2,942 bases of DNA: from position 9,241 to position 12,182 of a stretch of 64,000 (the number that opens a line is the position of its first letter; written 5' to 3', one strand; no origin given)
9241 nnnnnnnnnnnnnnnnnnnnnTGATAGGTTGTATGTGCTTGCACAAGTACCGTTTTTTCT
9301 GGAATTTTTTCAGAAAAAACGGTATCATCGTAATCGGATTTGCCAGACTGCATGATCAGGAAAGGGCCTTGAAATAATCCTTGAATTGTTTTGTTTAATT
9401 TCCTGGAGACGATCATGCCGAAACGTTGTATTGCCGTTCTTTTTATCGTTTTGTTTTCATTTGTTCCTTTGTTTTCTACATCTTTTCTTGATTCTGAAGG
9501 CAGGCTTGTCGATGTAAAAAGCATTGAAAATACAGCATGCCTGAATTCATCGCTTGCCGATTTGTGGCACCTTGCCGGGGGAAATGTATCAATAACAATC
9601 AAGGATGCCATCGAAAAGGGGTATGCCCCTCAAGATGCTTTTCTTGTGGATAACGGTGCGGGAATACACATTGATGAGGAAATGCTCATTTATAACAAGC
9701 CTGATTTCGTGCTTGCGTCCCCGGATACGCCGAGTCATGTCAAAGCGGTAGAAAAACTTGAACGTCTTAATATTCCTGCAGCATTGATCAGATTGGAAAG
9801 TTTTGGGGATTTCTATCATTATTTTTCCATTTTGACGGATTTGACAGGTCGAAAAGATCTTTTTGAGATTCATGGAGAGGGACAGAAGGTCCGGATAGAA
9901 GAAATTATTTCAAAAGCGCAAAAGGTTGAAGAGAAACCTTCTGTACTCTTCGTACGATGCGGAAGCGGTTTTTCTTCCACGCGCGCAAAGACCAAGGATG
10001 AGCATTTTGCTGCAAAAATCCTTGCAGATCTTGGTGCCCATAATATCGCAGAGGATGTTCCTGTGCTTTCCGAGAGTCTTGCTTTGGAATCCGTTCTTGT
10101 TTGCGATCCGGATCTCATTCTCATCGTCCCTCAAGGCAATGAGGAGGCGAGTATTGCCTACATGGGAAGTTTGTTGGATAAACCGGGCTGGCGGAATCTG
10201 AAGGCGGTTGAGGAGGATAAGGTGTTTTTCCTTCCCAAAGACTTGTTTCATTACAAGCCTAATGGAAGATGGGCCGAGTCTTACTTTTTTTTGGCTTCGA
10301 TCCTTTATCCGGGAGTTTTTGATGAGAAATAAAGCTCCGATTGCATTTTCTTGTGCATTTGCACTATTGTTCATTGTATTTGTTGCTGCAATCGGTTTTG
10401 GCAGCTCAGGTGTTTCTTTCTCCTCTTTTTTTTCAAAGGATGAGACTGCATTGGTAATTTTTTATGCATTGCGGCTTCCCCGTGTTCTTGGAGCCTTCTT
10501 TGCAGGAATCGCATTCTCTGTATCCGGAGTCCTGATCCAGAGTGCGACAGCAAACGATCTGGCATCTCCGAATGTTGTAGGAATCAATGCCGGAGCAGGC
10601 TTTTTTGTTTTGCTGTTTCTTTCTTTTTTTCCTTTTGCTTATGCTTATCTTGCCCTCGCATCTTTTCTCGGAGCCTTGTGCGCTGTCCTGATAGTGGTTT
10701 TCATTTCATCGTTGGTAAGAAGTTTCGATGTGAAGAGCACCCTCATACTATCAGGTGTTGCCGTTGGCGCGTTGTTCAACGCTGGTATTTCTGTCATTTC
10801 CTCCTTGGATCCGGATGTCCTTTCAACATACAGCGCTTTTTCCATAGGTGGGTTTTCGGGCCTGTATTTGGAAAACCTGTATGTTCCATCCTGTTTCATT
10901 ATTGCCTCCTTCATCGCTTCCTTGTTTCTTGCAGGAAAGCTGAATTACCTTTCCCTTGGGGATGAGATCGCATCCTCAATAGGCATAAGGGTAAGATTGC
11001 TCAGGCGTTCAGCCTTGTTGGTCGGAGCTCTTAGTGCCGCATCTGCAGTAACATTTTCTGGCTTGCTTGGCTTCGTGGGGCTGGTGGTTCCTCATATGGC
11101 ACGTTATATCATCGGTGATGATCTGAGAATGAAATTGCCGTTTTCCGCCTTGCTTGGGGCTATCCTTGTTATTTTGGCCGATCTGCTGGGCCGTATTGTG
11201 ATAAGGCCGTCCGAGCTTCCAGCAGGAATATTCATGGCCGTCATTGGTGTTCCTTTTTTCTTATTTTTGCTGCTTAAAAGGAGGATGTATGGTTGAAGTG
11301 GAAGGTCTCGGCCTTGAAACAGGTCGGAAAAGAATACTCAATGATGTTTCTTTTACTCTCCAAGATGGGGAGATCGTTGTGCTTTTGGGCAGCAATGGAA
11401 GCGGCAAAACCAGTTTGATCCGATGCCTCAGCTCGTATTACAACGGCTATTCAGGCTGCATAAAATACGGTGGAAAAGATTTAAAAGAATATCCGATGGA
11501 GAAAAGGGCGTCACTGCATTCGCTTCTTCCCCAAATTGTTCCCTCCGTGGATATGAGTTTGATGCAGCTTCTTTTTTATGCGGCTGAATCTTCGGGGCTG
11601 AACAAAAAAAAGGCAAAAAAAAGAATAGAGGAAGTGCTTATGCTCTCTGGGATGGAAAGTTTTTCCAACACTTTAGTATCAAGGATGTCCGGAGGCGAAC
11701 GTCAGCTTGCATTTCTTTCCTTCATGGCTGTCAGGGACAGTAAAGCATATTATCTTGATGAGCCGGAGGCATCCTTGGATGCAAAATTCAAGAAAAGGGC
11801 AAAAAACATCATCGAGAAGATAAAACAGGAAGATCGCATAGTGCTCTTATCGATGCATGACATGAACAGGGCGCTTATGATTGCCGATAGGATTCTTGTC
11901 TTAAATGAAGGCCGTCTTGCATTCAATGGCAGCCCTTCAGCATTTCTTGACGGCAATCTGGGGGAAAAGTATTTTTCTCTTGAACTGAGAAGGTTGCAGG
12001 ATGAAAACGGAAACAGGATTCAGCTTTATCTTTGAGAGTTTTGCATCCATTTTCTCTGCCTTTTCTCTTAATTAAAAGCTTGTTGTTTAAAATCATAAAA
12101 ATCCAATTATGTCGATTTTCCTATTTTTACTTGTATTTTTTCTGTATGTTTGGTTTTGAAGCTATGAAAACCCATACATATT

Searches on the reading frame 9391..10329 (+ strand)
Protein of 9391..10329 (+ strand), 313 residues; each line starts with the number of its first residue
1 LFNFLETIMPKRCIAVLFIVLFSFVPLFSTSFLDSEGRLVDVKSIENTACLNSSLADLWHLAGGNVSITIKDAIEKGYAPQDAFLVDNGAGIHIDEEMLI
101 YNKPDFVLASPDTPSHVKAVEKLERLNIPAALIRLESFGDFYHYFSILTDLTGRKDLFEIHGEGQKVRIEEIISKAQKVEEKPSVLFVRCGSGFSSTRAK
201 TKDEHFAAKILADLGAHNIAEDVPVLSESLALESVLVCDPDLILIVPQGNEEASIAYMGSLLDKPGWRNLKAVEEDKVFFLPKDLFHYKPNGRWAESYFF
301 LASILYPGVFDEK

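Call 29: search_protein_families(library=pfam, proteins=[window:9391-10329:+], max_evalue=0.001)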
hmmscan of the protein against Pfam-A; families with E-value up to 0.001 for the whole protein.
window:9391-10329:+ (313 aa): 1 family
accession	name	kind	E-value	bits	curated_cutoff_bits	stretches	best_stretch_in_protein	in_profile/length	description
PF01497.23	Peripla_BP_2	-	3.8e-16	59.7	27.5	1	49-284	2-234/235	Periplasmic binding protein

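Call 34: search_protein_families(library=ncbifam, proteins=[window:9391-10329:+], max_evalue=0.00001)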
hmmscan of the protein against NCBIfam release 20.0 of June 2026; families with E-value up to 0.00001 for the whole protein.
window:9391-10329:+ (313 aa): 2 families
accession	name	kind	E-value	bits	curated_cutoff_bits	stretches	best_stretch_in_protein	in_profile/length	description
TIGR03659.1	IsdE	equivalog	1e-08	34.7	298.65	1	97-306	88-292/292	heme ABC transporter substrate-binding protein IsdE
TIGR04281.1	peripla_PGF_1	equivalog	1.5e-07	31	325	1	83-279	60-239/330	PGF-CTERM-anchored ABC transporter substrate-binding protein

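Call 35: search_solved_structures(query=window:9391-10329:+, max_evalue=0.01)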
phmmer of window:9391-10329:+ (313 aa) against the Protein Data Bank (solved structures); distinct sequences matched with E-value up to 0.01: 8.
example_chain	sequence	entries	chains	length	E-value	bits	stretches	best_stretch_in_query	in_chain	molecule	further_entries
4ovk_A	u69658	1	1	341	3.8e-07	32.8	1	83-311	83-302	Periplasmic binding protein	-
4pag_A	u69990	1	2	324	2.7e-06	30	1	97-308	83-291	Periplasmic binding protein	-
5cr9_A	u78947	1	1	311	1.1e-05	28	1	86-279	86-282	ABC-type Fe3+-hydroxamate transport system, periplasmic component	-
3psa_A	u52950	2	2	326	1.6e-05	27.5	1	95-311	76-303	protein HI_1472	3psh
4ljs_A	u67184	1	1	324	2.2e-05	27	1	199-312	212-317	Periplasmic binding protein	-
2phz_A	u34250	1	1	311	4.4e-05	26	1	95-285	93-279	Iron-uptake system-binding protein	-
2why_A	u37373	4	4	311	6.5e-05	25.5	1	95-286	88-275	Iron-uptake system-binding protein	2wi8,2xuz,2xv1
2q8p_A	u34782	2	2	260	0.0036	19.7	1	159-285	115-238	Iron-regulated surface determinant E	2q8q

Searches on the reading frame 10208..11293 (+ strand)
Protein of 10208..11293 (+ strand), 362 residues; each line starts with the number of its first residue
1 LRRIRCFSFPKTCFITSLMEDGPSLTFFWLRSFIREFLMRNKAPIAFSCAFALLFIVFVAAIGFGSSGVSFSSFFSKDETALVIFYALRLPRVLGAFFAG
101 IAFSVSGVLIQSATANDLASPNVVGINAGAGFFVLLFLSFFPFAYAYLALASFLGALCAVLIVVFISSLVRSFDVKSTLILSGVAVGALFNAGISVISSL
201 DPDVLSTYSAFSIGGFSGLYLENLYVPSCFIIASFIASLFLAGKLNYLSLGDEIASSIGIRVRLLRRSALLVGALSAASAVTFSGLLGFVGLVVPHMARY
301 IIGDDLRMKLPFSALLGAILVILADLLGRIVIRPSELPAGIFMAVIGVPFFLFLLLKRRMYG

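Call 29: search_protein_families(library=pfam, proteins=[window:10208-11293:+], max_evalue=0.001)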
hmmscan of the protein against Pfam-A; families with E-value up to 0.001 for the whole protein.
window:10208-11293:+ (362 aa): 1 family
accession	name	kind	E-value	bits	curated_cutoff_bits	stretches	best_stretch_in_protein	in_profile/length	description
PF01032.23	FecCD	-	6.8e-80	268.8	26.5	1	53-357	1-311/311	FecCD transport family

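Call 34: search_protein_families(library=ncbifam, proteins=[window:10208-11293:+], max_evalue=0.00001)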
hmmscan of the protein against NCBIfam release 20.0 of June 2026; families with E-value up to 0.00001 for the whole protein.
window:10208-11293:+ (362 aa): 16 families
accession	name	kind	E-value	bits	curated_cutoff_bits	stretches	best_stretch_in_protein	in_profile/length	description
NF007871.0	PRK10577.2-2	equivalog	1.3e-55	189.2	899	1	46-358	360-676/679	Fe(3+)-hydroxamate ABC transporter permease FhuB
NF007866.0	PRK10577.1-2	equivalog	1.6e-54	185.4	554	1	49-359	358-664/666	Fe(3+)-hydroxamate ABC transporter permease FhuB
NF007299.0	PRK09777.1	equivalog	5.7e-53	180.2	406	1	49-358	8-317/318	Fe(3+) dicitrate ABC transporter permease subunit FecD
NF007760.0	PRK10441.1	equivalog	2.7e-51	174.7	428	1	44-360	10-331/335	Fe(3+)-siderophore ABC transporter permease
NF008407.0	PRK11228.1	equivalog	3.6e-51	174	396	1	77-358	46-329/330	iron-dicitrate ABC transporter permease FecC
NF007867.0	PRK10577.1-3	subfamily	1.6e-50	172.2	849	1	83-360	430-707/710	Fe(3+)-hydroxamate ABC transporter permease FhuB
NF007872.0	PRK10577.2-3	equivalog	9.5e-49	166.3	727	1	52-357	27-330/676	Fe(3+)-hydroxamate ABC transporter permease FhuB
NF003001.0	PRK03784.1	equivalog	1.5e-47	162.4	334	1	47-359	19-329/332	vitamin B12 ABC transporter permease BtuC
NF007081.0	PRK09535.1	equivalog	6.1e-44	150.8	461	1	67-359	71-362/366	vitamin B12 ABC transporter permease BtuC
NF007869.0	PRK10577.1-6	equivalog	1.3e-41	142.9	954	1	53-356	387-692/703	Fe(3+)-hydroxamate ABC transporter permease FhuB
NF007873.0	PRK10577.2-4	equivalog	2.5e-41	142.2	1012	1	83-355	369-640/646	Fe(3+)-hydroxamate ABC transporter permease FhuB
TIGR03869.1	F420-0_ABCperm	hypoth_equivalog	2.2e-40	138.9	437.35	1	76-359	42-322/325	putative F420-0 ABC transporter permease subunit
NF007868.0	PRK10577.1-5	equivalog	4.2e-40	137.9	943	1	44-358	354-664/666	Fe(3+)-hydroxamate ABC transporter permease FhuB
NF007870.0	PRK10577.2-1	equivalog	9.2e-35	120.4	1355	1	61-357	374-672/678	Fe(3+)-hydroxamate ABC transporter permease FhuB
NF007865.0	PRK10577.1-1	equivalog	2.4e-34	118.8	1107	1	48-358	351-658/660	Fe(3+)-hydroxamate ABC transporter permease FhuB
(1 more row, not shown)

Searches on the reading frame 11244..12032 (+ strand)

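Call 29: search_protein_families(library=pfam, proteins=[window:11244-12032:+], max_evalue=0.001)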
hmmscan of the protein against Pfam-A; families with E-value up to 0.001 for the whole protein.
window:11244-12032:+ (263 aa): 7 families
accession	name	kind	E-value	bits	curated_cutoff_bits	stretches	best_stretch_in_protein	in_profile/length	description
PF00005.33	ABC_tran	-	7e-23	82.2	25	1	32-175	1-136/137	ABC transporter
PF02463.25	SMC_N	-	1.2e-08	35.1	40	1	121-205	115-198/220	RecF/RecN/SMC N terminal domain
PF13304.12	AAA_21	-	7.4e-08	33.2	27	0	44-63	1-20/304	AAA domain, putative AbiEii toxin, Type IV TA system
PF13476.12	AAA_23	-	8.6e-05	23.7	27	0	33-76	11-53/201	AAA domain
PF13175.12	AAA_15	-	0.00011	22.4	32.1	0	32-62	14-43/374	AAA ATPase domain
PF21389.3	CASTOR1_ACT-like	-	0.0005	20.5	27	0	89-132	10-52/82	Cytosolic arginine sensor for mTORC1 subunit 1/2, ACT-like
PF20720.3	nSTAND3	-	0.00091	19.4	27.2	0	33-68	8-43/155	Novel STAND NTPase 3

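Call 34: search_protein_families(library=ncbifam, proteins=[window:11244-12032:+], max_evalue=0.00001)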
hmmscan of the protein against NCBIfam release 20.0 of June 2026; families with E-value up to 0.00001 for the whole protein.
window:11244-12032:+ (263 aa): 182 families (the best 25 are shown)
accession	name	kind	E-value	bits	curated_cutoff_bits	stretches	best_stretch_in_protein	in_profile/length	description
NF010068.0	PRK13548.1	equivalog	6.1e-41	140.2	261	1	15-257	4-253/261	heme ABC transporter ATP-binding protein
TIGR01188.1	drrA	subfamily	8.8e-36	123.7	312.45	1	31-253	8-229/302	daunorubicin resistance ABC transporter, ATP-binding protein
NF008409.0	PRK11231.1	equivalog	9e-36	123.5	375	1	16-251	2-242/255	Fe(3+) dicitrate ABC transporter ATP-binding protein FecE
TIGR03864.1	PQQ_ABC_ATP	hypoth_equivalog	6.3e-34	117.5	302.25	1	17-235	2-220/236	ABC transporter, ATP-binding subunit, PQQ-dependent alcohol dehydrogenase system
TIGR03265.1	PhnT2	equivalog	3.3e-31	108.8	457.7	1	18-232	6-220/353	putative 2-aminoethylphosphonate ABC transporter ATP-binding protein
NF002981.0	PRK03695.1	equivalog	2.7e-30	105.5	281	1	31-256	15-246/253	vitamin B12 ABC transporter ATP-binding protein BtuD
NF043075.1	MMSYN1_0197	equivalog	1.3e-29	103.3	550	1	17-233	3-219/341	spermidine/putrescine ABC transporter ATP-binding protein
TIGR00968.1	3a0106s01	subfamily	4e-29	101.8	342.75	1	24-234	8-218/237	sulfate ABC transporter ATP-binding protein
TIGR03522.1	GldA_ABC_ATP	equivalog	4.1e-29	102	402.6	1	17-227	3-212/301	gliding motility-associated ABC transporter ATP-binding subunit GldA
NF006987.0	PRK09452.1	equivalog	4.7e-29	101.2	482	1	16-233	17-234/378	spermidine/putrescine ABC transporter ATP-binding protein PotA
TIGR04521.1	ECF_ATPase_2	equivalog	6.2e-29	101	330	1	29-236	18-234/279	energy-coupling factor transporter ATPase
TIGR03873.1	F420-0_ABC_ATP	hypoth_equivalog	3.4e-28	98.6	372.4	1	18-239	3-229/256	putative F420-0 ABC transporter ATP-binding protein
NF007863.0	PRK10575.1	equivalog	4.4e-28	98.3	433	1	25-247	20-248/265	Fe3+-hydroxamate ABC transporter ATP-binding protein FhuC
TIGR04520.1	ECF_ATPase_1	equivalog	5.8e-28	98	315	1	28-235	14-224/269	energy-coupling factor transporter ATPase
NF007082.0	PRK09536.1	equivalog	6.1e-28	98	537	1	16-236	3-228/402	corrinoid ABC transporter ATPase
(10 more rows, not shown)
